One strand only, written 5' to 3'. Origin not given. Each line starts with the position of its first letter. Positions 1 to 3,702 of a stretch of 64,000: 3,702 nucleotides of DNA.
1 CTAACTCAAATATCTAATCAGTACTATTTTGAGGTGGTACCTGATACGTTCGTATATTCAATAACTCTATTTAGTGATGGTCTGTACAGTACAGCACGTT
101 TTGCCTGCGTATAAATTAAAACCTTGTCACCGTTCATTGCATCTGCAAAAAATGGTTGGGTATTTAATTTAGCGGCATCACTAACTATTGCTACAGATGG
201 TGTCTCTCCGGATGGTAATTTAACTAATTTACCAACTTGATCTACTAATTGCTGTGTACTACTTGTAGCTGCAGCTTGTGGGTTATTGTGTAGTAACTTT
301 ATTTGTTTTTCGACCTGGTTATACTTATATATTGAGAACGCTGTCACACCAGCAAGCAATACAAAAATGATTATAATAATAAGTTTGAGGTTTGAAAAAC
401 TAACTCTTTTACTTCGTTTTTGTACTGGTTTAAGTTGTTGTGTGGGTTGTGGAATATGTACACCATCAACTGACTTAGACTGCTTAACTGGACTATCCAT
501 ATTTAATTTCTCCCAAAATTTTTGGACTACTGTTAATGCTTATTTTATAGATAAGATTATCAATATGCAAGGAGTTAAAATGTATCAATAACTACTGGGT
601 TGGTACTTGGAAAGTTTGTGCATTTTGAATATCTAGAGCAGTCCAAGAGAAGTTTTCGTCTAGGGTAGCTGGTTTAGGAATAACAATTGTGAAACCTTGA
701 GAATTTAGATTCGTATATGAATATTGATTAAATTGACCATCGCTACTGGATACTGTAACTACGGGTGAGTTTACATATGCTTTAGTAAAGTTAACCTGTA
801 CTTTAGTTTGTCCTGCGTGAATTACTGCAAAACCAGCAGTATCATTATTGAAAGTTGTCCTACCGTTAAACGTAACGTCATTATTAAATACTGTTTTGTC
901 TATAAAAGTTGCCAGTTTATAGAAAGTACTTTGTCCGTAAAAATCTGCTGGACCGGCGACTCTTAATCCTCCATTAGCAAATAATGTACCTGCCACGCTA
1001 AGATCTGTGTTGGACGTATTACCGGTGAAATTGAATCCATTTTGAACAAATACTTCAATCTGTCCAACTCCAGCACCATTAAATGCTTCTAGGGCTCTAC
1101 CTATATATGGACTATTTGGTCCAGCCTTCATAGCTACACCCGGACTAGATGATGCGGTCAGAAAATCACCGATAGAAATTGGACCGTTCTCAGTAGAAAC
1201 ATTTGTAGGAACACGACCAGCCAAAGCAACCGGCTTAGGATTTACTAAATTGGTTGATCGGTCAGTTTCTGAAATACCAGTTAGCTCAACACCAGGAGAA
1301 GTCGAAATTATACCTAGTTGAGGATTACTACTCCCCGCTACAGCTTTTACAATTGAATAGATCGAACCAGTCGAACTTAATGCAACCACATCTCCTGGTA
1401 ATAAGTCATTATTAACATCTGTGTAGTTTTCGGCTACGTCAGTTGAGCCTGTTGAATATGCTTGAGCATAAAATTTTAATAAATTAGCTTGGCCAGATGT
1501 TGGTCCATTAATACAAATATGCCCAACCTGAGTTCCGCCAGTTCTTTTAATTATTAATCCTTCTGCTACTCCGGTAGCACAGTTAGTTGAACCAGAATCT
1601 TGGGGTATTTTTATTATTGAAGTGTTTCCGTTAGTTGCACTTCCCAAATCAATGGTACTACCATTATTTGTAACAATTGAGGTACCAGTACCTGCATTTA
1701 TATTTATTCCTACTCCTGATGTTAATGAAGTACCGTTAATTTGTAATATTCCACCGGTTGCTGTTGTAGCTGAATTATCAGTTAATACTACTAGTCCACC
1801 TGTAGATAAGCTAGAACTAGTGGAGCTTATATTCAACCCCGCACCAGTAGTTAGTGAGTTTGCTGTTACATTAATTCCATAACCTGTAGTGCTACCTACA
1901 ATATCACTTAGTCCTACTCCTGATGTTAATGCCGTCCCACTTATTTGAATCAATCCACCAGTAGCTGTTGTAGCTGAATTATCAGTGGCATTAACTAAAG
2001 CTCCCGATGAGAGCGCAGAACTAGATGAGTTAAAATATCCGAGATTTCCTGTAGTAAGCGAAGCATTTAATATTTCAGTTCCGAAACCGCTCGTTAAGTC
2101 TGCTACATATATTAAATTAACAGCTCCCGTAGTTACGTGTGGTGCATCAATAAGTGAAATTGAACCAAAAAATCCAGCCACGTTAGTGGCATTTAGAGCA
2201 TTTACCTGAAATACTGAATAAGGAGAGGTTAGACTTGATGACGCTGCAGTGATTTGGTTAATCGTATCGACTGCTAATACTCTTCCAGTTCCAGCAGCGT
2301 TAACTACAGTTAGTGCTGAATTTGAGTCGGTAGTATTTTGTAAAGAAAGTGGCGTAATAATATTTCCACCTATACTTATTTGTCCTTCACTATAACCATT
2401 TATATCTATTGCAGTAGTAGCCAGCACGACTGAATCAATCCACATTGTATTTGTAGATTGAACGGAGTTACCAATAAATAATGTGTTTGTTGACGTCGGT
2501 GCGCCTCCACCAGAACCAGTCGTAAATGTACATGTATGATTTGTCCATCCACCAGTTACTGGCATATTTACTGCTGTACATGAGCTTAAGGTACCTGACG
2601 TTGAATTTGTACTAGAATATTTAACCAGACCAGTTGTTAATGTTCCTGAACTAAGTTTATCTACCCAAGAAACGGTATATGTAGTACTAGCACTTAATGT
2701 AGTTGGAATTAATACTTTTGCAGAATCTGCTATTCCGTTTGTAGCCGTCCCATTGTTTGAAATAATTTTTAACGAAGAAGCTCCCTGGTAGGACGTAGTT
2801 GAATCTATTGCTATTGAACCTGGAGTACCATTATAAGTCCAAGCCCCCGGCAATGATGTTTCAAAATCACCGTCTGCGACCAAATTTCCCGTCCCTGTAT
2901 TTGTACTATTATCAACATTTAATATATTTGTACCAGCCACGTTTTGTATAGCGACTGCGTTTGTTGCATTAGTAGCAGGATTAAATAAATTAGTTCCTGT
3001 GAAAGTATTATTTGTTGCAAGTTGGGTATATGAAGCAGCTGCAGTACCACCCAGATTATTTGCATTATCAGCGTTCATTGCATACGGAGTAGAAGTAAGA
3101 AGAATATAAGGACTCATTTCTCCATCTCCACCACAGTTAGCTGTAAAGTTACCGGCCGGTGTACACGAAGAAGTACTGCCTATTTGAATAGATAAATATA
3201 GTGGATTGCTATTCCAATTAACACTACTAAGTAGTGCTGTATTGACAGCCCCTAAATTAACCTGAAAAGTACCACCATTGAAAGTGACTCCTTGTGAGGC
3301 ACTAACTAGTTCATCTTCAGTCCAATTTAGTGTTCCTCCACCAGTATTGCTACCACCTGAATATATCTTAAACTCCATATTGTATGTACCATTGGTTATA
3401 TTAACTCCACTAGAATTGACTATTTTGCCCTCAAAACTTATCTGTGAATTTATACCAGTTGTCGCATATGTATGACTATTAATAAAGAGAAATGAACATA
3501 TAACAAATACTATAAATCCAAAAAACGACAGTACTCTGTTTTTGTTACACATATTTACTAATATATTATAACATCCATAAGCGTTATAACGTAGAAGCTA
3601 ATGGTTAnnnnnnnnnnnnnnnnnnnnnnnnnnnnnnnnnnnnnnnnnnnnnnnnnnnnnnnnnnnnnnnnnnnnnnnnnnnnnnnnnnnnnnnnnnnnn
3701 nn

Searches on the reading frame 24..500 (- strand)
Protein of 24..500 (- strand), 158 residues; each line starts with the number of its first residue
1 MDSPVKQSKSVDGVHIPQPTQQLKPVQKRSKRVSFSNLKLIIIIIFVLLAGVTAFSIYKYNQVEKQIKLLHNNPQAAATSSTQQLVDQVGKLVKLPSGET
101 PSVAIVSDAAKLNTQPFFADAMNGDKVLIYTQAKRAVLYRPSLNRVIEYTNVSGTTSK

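Call 63: find_encoding_contigs(protein=window:24-500:-, flank=10000, max_places=1)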
Protein window:24-500:- (158 aa): 1 contig read that carries it; 1 place shown.
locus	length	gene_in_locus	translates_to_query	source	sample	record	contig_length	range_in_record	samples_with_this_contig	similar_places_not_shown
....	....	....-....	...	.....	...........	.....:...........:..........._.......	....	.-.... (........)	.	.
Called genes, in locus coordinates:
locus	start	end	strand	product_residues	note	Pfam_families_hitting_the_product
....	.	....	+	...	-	?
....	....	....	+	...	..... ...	-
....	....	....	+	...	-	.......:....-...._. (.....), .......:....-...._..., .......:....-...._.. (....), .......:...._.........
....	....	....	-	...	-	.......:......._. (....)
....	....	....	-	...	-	?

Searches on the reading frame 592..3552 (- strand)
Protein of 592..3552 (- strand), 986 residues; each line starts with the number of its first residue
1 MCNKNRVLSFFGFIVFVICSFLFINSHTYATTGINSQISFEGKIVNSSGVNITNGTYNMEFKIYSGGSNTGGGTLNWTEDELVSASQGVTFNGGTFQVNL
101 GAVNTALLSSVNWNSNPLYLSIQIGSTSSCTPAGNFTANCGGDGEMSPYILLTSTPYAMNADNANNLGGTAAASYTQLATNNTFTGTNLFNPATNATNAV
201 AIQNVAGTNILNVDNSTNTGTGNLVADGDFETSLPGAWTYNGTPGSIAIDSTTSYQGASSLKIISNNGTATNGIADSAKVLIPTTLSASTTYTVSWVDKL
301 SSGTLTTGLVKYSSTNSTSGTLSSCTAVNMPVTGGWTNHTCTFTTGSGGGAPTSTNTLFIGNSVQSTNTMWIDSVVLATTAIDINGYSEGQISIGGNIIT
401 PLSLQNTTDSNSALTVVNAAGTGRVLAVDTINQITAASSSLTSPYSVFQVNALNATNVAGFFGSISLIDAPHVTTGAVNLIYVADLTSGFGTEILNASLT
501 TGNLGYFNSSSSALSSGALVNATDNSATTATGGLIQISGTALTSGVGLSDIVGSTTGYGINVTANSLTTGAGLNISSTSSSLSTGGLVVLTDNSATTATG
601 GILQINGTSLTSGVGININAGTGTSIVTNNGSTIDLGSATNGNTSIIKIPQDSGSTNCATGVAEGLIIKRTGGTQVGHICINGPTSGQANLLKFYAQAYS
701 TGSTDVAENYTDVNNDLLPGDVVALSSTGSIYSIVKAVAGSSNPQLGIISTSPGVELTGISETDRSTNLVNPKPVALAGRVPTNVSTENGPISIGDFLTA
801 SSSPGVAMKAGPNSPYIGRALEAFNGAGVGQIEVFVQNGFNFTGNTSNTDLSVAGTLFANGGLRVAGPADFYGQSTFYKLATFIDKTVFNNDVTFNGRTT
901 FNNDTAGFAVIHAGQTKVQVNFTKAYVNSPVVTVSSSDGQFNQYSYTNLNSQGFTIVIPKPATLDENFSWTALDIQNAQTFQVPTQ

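Call 86: search_protein_families(library=pfam, proteins=[window:592-3552:-], max_evalue=0.01)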
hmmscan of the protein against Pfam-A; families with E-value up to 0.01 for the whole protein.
window:592-3552:- (986 aa): 1 family
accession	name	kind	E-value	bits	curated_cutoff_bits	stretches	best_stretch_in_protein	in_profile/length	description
PF02018.23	CBM_4_9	-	1.9e-07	32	25.9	1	222-349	1-120/136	Carbohydrate binding domain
